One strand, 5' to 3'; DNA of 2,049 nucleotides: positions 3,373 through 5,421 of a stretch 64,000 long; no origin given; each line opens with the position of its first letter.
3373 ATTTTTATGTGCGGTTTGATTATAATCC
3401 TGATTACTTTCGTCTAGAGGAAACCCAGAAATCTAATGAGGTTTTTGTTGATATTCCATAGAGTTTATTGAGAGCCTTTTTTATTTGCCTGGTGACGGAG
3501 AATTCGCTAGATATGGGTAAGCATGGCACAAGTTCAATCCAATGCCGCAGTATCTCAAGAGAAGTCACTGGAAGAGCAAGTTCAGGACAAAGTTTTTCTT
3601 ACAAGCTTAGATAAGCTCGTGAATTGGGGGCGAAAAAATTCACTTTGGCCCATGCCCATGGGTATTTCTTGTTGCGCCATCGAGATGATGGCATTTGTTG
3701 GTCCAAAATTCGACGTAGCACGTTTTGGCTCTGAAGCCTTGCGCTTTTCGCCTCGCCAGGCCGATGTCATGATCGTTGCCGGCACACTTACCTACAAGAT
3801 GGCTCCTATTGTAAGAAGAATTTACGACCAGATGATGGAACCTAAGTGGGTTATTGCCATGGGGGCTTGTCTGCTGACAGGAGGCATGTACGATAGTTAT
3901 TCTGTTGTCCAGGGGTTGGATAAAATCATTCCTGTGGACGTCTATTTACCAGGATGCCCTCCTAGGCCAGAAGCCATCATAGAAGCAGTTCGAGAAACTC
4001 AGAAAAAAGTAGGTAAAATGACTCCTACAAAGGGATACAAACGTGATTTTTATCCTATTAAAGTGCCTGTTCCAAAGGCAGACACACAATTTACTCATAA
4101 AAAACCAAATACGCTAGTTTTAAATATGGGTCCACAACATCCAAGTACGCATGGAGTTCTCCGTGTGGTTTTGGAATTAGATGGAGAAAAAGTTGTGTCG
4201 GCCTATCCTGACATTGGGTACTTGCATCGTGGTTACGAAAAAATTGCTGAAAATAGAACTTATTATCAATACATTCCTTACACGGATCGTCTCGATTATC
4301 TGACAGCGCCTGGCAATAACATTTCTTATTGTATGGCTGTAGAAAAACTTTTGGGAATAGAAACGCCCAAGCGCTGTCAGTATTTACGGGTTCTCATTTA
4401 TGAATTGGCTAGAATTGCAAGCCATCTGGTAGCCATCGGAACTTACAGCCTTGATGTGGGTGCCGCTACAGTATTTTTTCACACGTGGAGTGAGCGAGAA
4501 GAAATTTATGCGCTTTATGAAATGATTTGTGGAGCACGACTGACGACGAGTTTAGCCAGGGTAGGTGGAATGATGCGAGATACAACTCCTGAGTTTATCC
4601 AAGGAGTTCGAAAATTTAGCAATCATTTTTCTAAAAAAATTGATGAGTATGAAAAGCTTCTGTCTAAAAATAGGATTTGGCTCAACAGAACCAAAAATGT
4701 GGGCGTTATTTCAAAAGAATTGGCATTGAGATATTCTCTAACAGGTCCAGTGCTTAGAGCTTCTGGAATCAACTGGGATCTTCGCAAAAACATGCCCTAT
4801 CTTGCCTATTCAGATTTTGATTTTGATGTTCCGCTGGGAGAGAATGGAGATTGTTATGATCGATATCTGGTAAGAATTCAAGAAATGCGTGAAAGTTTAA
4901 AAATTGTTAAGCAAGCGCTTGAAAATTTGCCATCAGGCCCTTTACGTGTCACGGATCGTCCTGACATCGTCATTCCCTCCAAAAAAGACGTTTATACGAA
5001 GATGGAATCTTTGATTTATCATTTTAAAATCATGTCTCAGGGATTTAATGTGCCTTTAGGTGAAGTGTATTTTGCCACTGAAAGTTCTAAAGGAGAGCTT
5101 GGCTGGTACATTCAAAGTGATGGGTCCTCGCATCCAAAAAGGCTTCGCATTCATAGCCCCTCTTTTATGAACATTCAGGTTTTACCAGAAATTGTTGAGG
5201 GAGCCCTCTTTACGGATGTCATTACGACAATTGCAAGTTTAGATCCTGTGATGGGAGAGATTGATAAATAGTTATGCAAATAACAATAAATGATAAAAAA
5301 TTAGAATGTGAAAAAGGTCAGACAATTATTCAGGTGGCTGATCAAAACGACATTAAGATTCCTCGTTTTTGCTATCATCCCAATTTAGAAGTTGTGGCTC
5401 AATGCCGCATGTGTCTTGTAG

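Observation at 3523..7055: Orphan complex-I-like module: NuoB-NuoD fusion lacking NuoC, directly followed by a NuoG-like Fe-S protein, with no nuoA/C/E/F/H nearby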

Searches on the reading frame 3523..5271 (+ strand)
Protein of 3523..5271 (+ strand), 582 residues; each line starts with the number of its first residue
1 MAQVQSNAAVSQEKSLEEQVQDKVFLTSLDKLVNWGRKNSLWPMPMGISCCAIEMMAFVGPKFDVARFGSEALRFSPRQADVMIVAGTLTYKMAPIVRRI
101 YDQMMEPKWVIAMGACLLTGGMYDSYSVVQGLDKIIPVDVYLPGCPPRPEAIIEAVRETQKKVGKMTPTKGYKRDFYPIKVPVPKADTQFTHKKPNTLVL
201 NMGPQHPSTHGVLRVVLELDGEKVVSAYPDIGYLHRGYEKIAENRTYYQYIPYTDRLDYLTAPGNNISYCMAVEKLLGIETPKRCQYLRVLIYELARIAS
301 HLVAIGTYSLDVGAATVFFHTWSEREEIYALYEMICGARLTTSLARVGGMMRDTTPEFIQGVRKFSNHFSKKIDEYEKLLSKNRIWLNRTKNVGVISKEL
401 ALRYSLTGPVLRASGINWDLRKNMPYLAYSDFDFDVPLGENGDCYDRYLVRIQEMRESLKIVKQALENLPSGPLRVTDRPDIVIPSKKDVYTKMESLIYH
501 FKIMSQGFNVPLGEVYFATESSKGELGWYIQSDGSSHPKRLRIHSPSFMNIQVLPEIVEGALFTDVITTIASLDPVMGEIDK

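Call 6: search_protein_families(library=pfam, proteins=[window:3523-5271:+], max_evalue=0.01)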
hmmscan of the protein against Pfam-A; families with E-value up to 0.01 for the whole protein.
window:3523-5271:+ (582 aa): 2 families
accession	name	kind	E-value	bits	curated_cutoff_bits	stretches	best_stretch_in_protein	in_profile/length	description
PF00346.24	Complex1_49kDa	-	1e-113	379.4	24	1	311-582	1-271/271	Respiratory-chain NADH dehydrogenase, 49 Kd subunit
PF01058.29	Oxidored_q6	-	1.8e-26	92.8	27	1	50-157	3-126/128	NADH ubiquinone oxidoreductase, 20 Kd subunit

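Call 7: search_protein_families(library=ncbifam, proteins=[window:3523-5271:+], max_evalue=0.01)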
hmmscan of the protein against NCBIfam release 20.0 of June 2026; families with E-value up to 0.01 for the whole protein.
window:3523-5271:+ (582 aa): 22 families
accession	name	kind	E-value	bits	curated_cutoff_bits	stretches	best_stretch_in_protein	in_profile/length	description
NF009808.0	PRK13292.1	equivalog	1.8e-209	697.5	1156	2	172-582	383-791/791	NADH-quinone oxidoreductase subunit B/C/D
TIGR01962.1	NuoD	equivalog_domain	8.9e-165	548.2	459.35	1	197-582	2-386/386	NADH dehydrogenase (quinone) subunit D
NF004739.1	PRK06075.1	equivalog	2.6e-158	526.8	360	1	199-582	2-384/384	NADH-quinone oxidoreductase subunit D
NF008974.0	PRK12322.1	equivalog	1.5e-143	478.2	522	2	196-497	5-306/366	NADH-quinone oxidoreductase subunit D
NF008728.0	PRK11742.1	equivalog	2.5e-130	435.7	840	1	192-582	209-598/598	NADH-quinone oxidoreductase subunit C/D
NF005649.0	PRK07415.1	equivalog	1.3e-121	406.4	583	1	195-582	8-394/394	NAD(P)H-quinone oxidoreductase subunit H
NF040602.1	F420_dehyd_FpoD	exception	1.4e-105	353.3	600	1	193-582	3-372/372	F420H2 dehydrogenase subunit FpoD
NF011390.0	PRK14815.1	equivalog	9.6e-79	262.9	281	1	13-176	7-170/183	NADH dehydrogenase subunit B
NF005012.1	PRK06411.1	subfamily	2.3e-72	241.9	116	1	12-166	7-161/166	NADH-quinone oxidoreductase subunit NuoB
TIGR01957.1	nuoB_fam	subfamily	3e-67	225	142.7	1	24-164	2-143/145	NADH-quinone oxidoreductase subunit B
NF011394.0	PRK14819.1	equivalog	7.9e-66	222.3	312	1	18-165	10-158/264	NADH-quinone oxidoreductase subunit B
NF011395.0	PRK14820.1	equivalog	2.5e-63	213.1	263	1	21-164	15-158/180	NADH-quinone oxidoreductase subunit B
NF011389.0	PRK14814.1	equivalog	4.6e-60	202.6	285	1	17-164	11-158/186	NADH dehydrogenase subunit B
NF011391.0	PRK14816.1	equivalog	2.7e-59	200.1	283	1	21-163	34-177/196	NADH-quinone oxidoreductase subunit B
NF011393.0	PRK14818.1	equivalog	1.5e-56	190.7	255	1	27-163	19-155/173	NADH dehydrogenase subunit B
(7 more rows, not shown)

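Call 10: find_related_loci(query=window:3523-5268:+, collection=genome_contigs, flank=10000)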
Query window:3523-5268:+ (582 aa) in genome_contigs; peptide patterns used: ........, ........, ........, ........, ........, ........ (x = any residue, [..] = any of these).
600 stretches matched a pattern (row limit reached: there are more); 597 encode a relative of the query (tblastn E <= 1e-3); the best 80 are kept; 80 distinct loci.
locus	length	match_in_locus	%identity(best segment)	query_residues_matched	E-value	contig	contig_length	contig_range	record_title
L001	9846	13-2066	58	16-582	1e-154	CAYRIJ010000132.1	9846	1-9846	MAG TPA_asm: uncultured bacterium isolate binchicken_co224_236 genome assembly, contig: NODE_7238_length_9846_cov_6.2279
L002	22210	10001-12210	51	20-582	1e-146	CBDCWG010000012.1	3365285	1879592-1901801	MAG: Nitrospinales bacterium isolate a2619a5f-0194-4d6d-9150-7445cf304463 genome assembly, contig: contig_12, whole geno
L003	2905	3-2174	55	33-582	8e-154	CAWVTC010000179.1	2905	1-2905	MAG TPA_asm: uncultured Dehalococcoidia bacterium isolate ERR3589570_metabat2_97 genome assembly, contig: ERZ7463457.387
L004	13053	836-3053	54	20-582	8e-145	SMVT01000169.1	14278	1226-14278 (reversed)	MAG: Nitrospina sp. isolate CR05bin29 k141_377289, whole genome shotgun sequence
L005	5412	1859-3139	51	151-582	1e-143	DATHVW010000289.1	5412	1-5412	MAG TPA_asm: Longimicrobiales bacterium isolate SMAG_U16143 k141_438284, whole genome shotgun sequence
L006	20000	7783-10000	52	16-582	7e-142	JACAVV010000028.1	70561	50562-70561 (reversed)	MAG: Nitrospina sp. isolate MSP contig24, whole genome shotgun sequence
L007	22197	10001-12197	55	22-582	8e-141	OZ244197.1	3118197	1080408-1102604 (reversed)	MAG: Thermodesulfobacteriota bacterium isolate ec96ddf5-9e38-48dc-a8a0-7131a85d877a genome assembly, chromosome: 1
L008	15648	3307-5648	53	20-581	1e-138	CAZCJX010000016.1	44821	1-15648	MAG TPA_asm: uncultured Actinomycetes bacterium isolate SRP272529_co2_40 genome assembly, contig: NODE_1128_length_44821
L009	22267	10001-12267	51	16-582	1e-137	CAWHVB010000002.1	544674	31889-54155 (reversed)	MAG: uncultured Ignavibacteria bacterium isolate MFD02416.bin.1.237 genome assembly, contig: contig_33027, whole genome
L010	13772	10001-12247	50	21-582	3e-137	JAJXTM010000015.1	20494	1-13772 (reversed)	MAG: Bacteroidetes bacterium isolate BP4.bin52 NODE_2891_length_20494_cov_3.327638, whole genome shotgun sequence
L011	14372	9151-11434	53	4-582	4e-137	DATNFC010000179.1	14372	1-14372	MAG TPA_asm: Candidatus Methylomirabilota bacterium isolate SMAG_U11284 k141_4758888, whole genome shotgun sequence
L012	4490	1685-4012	53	6-582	8e-140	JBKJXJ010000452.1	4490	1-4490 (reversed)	MAG: Candidatus Eisenbacteria bacterium isolate swi_bin.170 k127_17437229, whole genome shotgun sequence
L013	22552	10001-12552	54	27-582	1e-136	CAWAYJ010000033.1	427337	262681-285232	MAG: uncultured Gemmatimonadales bacterium isolate MFD05684.bin.1.259 genome assembly, contig: contig_9085, whole genome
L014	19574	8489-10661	52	16-582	2e-135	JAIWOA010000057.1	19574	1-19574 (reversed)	MAG: Calditerrivibrio sp. isolate W28 contig-93_1690.1, whole genome shotgun sequence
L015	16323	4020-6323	52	16-582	2e-135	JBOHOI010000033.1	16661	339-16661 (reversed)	MAG: Nitrospiraceae bacterium isolate SD8032_metabat2.bin.4 NODE_654_length_16661_cov_1.806943, whole genome shotgun seq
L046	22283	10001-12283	50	12-582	6e-126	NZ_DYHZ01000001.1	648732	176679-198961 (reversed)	MAG: Anaerolinea thermophila isolate TT109_54_104 Afr_mines_TT109_1_length_648732_cov_44_281220, whole genome shotgun se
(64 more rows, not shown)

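Call 11: find_homologous_proteins(query=window:3523-5268:+, max_evalue=1e-20)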
Query window:3523-5268:+ (582 aa): 8000 proteins with E <= 1e-20 among 8000 candidates; the best 120 are listed.
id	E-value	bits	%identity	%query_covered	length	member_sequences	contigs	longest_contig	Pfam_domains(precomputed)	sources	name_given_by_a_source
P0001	0.0e+0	1149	84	98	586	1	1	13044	PF00346.25,PF01058.30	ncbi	-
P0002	0.0e+0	1149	84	98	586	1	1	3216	PF00346.25,PF01058.30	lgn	-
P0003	0.0e+0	1115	82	98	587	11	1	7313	PF00346.25,PF01058.30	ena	-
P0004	7.1e-283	958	100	72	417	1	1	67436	PF00346.25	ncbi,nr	ncbi:MAG: NADH dehydrogenase (quinone) subunit D [Deltaproteobacteria bacterium]|nr:NADH dehydrogena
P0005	5.4e-261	885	63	98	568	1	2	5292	PF00346.25,PF01058.30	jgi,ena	-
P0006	2.2e-259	880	64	98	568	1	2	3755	PF00346.25,PF01058.30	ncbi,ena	-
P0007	3.9e-257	873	63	97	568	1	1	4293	PF00346.25,PF01058.30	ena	-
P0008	4.0e-257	873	63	97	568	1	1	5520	PF00346.25,PF01058.30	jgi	-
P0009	4.2e-257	872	65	97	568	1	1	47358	PF00346.25,PF01058.30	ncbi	-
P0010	5.7e-257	872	64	97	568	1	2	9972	PF00346.25,PF01058.30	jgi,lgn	jgi:NADH-quinone oxidoreductase subunit D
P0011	1.3e-256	871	63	98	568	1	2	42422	PF00346.25,PF01058.30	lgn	-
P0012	2.9e-256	870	64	97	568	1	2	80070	PF00346.25,PF01058.30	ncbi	-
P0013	3.5e-256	869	63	98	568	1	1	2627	PF00346.25,PF01058.30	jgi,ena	jgi:NADH-quinone oxidoreductase subunit D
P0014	4.5e-256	869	62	98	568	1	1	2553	PF00346.25,PF01058.30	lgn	-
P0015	6.7e-256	869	63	98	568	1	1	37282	PF00346.25,PF01058.30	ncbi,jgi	jgi:NADH-quinone oxidoreductase subunit D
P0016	7.5e-256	868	63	98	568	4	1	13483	PF00346.25,PF01058.30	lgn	-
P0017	1.3e-255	868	63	98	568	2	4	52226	PF00346.25,PF01058.30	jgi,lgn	jgi:NADH-quinone oxidoreductase subunit D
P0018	4.7e-255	866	62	98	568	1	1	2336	PF00346.25,PF01058.30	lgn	-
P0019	5.4e-255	866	63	97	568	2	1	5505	PF00346.25,PF01058.30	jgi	-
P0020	5.7e-254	862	63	98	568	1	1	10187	PF00346.25,PF01058.30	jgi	jgi:NADH-quinone oxidoreductase subunit D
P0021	5.8e-254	862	63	98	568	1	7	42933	PF00346.25,PF01058.30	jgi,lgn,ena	-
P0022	6.5e-254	862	63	98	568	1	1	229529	PF00346.25,PF01058.30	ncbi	-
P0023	7.7e-254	862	63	98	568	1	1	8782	PF00346.25,PF01058.30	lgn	-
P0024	1.5e-253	861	62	98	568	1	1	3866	PF00346.25,PF01058.30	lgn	-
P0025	2.1e-253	860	62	98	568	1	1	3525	PF00346.25,PF01058.30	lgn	-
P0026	2.4e-253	860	62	98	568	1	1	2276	PF00346.25,PF01058.30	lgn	-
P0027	2.6e-253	860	63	97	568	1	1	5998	PF00346.25,PF01058.30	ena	-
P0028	2.6e-253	860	62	98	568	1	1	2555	PF00346.25,PF01058.30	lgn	-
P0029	3.5e-253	860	63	97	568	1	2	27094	PF00346.25,PF01058.30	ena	-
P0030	4.3e-253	859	63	97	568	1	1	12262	PF00346.25,PF01058.30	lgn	-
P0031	5.1e-253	859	63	98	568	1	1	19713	PF00346.25,PF01058.30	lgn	-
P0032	5.2e-253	859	63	98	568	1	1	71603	PF00346.25,PF01058.30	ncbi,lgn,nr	ncbi:MAG: NADH dehydrogenase (quinone) subunit D [Bdellovibrionales bacterium]|nr:NADH dehydrogenase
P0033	1.2e-252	858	64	98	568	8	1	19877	PF00346.25,PF01058.30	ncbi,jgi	jgi:NADH-quinone oxidoreductase subunit D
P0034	1.4e-252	858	63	98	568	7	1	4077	PF00346.25,PF01058.30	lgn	-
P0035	1.8e-252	857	62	98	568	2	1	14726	PF00346.25,PF01058.30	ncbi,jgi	jgi:NADH-quinone oxidoreductase subunit D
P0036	2.2e-252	857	63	98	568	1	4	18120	PF00346.25,PF01058.30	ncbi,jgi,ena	-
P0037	1.0e-251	855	63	98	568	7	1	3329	PF00346.25,PF01058.30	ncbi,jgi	jgi:NADH-quinone oxidoreductase subunit D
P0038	1.2e-251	854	63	98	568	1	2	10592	PF00346.25,PF01058.30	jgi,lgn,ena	-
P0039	3.6e-251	853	62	98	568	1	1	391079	PF00346.25,PF01058.30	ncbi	ncbi:MAG: NADH dehydrogenase (quinone) subunit D [Bdellovibrionota bacterium]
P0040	3.7e-251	853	63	98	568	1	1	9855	PF00346.25,PF01058.30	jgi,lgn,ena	-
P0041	3.7e-251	853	62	97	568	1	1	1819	PF00346.25,PF01058.30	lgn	-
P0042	3.9e-251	853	63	98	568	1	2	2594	PF00346.25,PF01058.30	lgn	-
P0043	6.0e-251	852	63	97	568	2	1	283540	PF00346.25,PF01058.30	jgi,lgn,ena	-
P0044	6.8e-251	852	62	98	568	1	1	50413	PF00346.25,PF01058.30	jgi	-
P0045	9.3e-251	852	62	98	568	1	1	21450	PF00346.25,PF01058.30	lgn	-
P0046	1.1e-250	851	62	98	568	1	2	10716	PF00346.25,PF01058.30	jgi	jgi:NADH-quinone oxidoreductase subunit D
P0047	1.2e-250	851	63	97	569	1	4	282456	PF00346.25,PF01058.30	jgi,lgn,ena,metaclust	metaclust:\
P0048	4.7e-250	849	62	98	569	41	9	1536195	PF00346.25,PF01058.30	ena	-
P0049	1.4e-249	848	61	97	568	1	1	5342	PF00346.25,PF01058.30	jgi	jgi:NADH-quinone oxidoreductase subunit D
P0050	1.6e-249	847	62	98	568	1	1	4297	PF00346.25,PF01058.30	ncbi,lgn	-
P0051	3.8e-249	846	62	97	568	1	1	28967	PF00346.25,PF01058.30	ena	-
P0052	2.3e-248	844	62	97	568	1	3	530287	PF00346.25,PF01058.30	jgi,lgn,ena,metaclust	metaclust:\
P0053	3.4e-248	843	61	97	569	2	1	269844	PF00346.25,PF01058.30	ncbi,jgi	jgi:NADH-quinone oxidoreductase subunit D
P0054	7.6e-248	842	61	98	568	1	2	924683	PF00346.25,PF01058.30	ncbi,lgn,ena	-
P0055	9.7e-248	842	62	98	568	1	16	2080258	PF00346.25,PF01058.30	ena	-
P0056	2.3e-247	840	61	98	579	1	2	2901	PF00346.25,PF01058.30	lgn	-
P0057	2.9e-247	840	61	97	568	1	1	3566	PF00346.25,PF01058.30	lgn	-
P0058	4.9e-247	839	60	98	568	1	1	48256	PF00346.25,PF01058.30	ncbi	-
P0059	8.0e-247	839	62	97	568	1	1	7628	PF00346.25,PF01058.30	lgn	-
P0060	1.0e-246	838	61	97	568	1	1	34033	PF00346.25,PF01058.30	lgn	-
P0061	3.6e-243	826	61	97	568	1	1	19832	PF00346.25,PF01058.30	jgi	jgi:NADH-quinone oxidoreductase subunit D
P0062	5.9e-242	822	63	96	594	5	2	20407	PF00346.25,PF01058.30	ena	-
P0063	2.7e-239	814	64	93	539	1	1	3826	PF00346.25,PF01058.30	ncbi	-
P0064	3.3e-238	810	61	97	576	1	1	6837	PF00346.25,PF01058.30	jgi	jgi:NADH-quinone oxidoreductase subunit D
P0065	2.0e-237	808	63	92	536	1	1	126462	PF00346.25,PF01058.30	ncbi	-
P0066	6.4e-237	806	64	91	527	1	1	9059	PF00346.25,PF01058.30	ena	-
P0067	1.8e-233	794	60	96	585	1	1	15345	PF00346.25,PF01058.30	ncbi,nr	ncbi:MAG: NADH dehydrogenase (quinone) subunit D [Bdellovibrionales bacterium]|nr:NADH dehydrogenase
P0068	8.5e-231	786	59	96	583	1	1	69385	PF00346.25,PF01058.30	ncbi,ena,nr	ncbi:MAG TPA: NADH dehydrogenase (quinone) subunit D [Bdellovibrionota bacterium]|nr:NADH dehydrogen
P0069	3.9e-230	783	60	96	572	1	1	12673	PF00346.25,PF01058.30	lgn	-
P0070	1.2e-229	782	59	96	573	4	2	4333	PF00346.25,PF01058.30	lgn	-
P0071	4.9e-229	780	59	96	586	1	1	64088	PF00346.25,PF01058.30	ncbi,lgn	-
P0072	1.1e-227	775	58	96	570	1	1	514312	PF00346.25,PF01058.30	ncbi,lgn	-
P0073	8.2e-227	772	59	99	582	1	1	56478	PF00346.25,PF01058.30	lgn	-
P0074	8.3e-227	772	59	96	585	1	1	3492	PF00346.25,PF01058.30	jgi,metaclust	metaclust:\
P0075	4.9e-226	770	58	96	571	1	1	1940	PF00346.25,PF01058.30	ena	-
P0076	8.7e-226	769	58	96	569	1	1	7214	PF00346.25,PF01058.30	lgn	-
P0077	9.1e-226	769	58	100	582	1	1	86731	PF00346.25,PF01058.30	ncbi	ncbi:MAG: NADH dehydrogenase (quinone) subunit D [Pseudomonadota bacterium]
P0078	1.2e-225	769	58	96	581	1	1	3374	PF00346.25,PF01058.30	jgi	jgi:NADH-quinone oxidoreductase subunit D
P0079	1.4e-225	768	58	96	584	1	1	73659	PF00346.25,PF01058.30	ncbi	ncbi:NADH dehydrogenase (quinone) subunit D [Bdellovibrionota bacterium]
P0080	5.0e-225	767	58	96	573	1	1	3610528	PF00346.25,PF01058.30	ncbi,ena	-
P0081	8.1e-225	766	58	96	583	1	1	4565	PF00346.25,PF01058.30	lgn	-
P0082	2.5e-224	764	58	96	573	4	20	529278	PF00346.25,PF01058.30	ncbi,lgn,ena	ncbi:MAG: NADH dehydrogenase (quinone) subunit D [Candidatus Krumholzibacteriia bacterium]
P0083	2.5e-224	764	58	97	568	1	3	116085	PF00346.25,PF01058.30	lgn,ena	-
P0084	4.6e-224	763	58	96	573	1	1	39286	PF00346.25,PF01058.30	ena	-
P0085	1.3e-223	762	58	96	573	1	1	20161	PF00346.25,PF01058.30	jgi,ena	-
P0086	1.4e-223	762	58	96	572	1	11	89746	PF00346.25,PF01058.30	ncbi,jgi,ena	-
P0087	1.9e-223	761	58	98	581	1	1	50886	PF00346.25,PF01058.30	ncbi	ncbi:MAG: NADH dehydrogenase (quinone) subunit D [Pseudomonadota bacterium]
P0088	7.4e-223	759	58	96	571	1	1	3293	PF00346.25,PF01058.30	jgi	jgi:NADH-quinone oxidoreductase subunit D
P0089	1.2e-222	759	59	96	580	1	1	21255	PF00346.25,PF01058.30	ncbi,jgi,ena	-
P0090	2.2e-222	758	58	96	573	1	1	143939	PF00346.25,PF01058.30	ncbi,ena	-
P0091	2.2e-222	758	57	96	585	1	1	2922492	PF00346.25,PF01058.30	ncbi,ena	-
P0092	1.1e-221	755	58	96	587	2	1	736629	PF00346.25,PF01058.30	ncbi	ncbi:MAG: NADH dehydrogenase (quinone) subunit D [Bdellovibrionota bacterium]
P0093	1.6e-221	755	59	96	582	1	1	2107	PF00346.25,PF01058.30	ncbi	-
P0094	2.5e-221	754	57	98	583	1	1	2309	PF00346.25,PF01058.30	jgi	jgi:NADH-quinone oxidoreductase subunit D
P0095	2.8e-221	754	57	98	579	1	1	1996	PF00346.25,PF01058.30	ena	-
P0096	4.1e-221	754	57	98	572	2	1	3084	PF00346.25,PF01058.30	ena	-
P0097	5.7e-221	753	57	98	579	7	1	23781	PF00346.25,PF01058.30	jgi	jgi:NADH-quinone oxidoreductase subunit D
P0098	7.1e-221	753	58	96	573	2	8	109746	PF00346.25,PF01058.30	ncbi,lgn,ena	-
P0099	7.7e-221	753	57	98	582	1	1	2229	PF00346.25,PF01058.30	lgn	-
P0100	1.0e-220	752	57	96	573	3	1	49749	PF00346.25,PF01058.30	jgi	jgi:NADH-quinone oxidoreductase subunit D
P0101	1.2e-220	752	58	97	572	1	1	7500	PF00346.25,PF01058.30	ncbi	-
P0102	2.8e-220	751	57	97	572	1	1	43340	PF00346.25,PF01058.30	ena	-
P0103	6.5e-220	750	58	96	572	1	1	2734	PF00346.25,PF01058.30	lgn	-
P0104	6.5e-220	750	57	98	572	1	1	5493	PF00346.25,PF01058.30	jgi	-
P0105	7.5e-220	749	55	99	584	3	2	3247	PF00346.25,PF01058.30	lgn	-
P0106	7.6e-220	749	56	98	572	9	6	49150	PF00346.25,PF01058.30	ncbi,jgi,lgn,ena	-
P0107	1.0e-219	749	57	96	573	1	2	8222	PF00346.25,PF01058.30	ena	-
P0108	1.1e-219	749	58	98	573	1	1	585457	PF00346.25,PF01058.30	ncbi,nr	ncbi:MAG: NADH dehydrogenase (quinone) subunit D [bacterium]|nr:NADH dehydrogenase (quinone) subunit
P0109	1.1e-219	749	56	99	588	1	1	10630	PF00346.25,PF01058.30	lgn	-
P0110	1.4e-219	749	58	96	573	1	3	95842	PF00346.25,PF01058.30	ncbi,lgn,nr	ncbi:MAG: NADH dehydrogenase (quinone) subunit D [Nitrospirae bacterium]|nr:NADH dehydrogenase (quin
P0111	3.1e-219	747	57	98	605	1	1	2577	PF00346.25,PF01058.30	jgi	jgi:NADH-quinone oxidoreductase subunit D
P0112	4.1e-219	747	56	98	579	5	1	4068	PF00346.25,PF01058.30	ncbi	-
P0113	5.4e-219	747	59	96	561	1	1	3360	PF00346.25,PF01058.30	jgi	jgi:NADH-quinone oxidoreductase subunit D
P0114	8.1e-219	746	57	96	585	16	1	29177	PF00346.25,PF01058.30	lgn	-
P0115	1.1e-218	746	56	99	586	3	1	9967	PF00346.25,PF01058.30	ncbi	-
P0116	7.5e-218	743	57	96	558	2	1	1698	PF00346.25,PF01058.30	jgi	jgi:NADH-quinone oxidoreductase subunit D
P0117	1.7e-217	742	57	96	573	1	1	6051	PF00346.25,PF01058.30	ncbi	-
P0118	3.4e-217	741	55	99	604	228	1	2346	PF00346.25,PF01058.30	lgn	-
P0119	4.4e-217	740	56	98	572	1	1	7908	PF00346.25,PF01058.30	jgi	-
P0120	4.8e-217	740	58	96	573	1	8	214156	PF00346.25,PF01058.30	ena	-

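Call 12: find_encoding_contigs(protein=P0004, flank=10000, max_places=3)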
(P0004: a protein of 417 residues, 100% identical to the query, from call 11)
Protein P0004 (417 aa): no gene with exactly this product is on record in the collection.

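Call 15: find_encoding_contigs(protein=P0001, flank=10000, max_places=3)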
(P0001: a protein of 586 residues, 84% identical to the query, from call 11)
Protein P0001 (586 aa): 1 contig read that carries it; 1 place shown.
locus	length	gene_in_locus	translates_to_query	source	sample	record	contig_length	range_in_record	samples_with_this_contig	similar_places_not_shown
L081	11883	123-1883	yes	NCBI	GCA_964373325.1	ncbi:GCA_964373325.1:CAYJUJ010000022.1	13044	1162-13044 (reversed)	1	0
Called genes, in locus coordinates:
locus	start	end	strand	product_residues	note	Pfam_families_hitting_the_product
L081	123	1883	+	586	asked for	PF01058:Oxidored_q6, PF00346:Complex1_49kDa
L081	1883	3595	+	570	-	PF00111:Fer2 (weak), PF13510:Fer2_4, PF10588:NADH-G_4Fe-4S_3, PF22117:Fer4_Nqo3, PF00384:Molybdopterin (weak)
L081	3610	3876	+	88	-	PF07927:HicA_toxin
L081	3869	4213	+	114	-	PF15919:HicB_lk_antitox, PF15970:HicB-like_2 (weak), PF21748:UPF0150 (weak), PF05534:HicB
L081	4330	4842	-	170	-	-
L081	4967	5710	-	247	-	PF13085:Fer2_3, PF13183:Fer4_8 (weak)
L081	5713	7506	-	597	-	PF00890:FAD_binding_2, PF03486:HI0933_like (faint), PF07992:Pyr_redox_2 (faint), PF02910:Succ_DH_flav_C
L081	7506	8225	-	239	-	-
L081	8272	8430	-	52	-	-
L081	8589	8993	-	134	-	-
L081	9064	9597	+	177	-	PF08534:Redoxin, PF00578:AhpC-TSA, PF00085:Thioredoxin (weak), PF13905:Thioredoxin_8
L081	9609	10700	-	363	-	-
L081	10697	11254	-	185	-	-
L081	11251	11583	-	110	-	PF07635:PSCyt1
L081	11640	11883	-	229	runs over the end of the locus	-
